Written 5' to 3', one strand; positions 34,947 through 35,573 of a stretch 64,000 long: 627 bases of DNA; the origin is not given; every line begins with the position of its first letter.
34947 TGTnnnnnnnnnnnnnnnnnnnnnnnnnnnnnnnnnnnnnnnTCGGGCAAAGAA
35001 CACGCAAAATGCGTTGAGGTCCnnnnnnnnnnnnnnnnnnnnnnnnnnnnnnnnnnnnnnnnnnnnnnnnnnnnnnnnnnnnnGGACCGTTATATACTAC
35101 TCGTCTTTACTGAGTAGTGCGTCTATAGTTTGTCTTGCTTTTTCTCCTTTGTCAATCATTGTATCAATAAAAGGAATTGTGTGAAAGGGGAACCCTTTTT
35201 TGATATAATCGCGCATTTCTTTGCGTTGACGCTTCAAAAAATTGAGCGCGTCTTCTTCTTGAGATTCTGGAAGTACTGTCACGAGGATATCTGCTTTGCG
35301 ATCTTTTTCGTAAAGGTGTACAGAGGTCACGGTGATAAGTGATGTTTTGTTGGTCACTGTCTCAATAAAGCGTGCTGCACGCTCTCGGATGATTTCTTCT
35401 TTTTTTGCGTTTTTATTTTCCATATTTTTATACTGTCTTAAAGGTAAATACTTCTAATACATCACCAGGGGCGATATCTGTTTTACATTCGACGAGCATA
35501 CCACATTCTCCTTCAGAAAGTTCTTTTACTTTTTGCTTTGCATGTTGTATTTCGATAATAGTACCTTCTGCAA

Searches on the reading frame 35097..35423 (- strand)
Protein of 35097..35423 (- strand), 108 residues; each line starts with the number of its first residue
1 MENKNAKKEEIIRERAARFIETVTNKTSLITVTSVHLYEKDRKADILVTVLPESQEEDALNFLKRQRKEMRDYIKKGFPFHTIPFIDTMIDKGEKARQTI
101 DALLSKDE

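Call 50: search_protein_families(library=pfam, proteins=[window:35097-35423:-])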
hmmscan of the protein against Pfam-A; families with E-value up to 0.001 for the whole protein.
window:35097-35423:- (108 aa): 1 family
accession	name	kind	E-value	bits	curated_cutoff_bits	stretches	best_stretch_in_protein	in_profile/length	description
PF02033.23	RBFA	-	2e-08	34.9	34.7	1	6-104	3-105/105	Ribosome-binding factor A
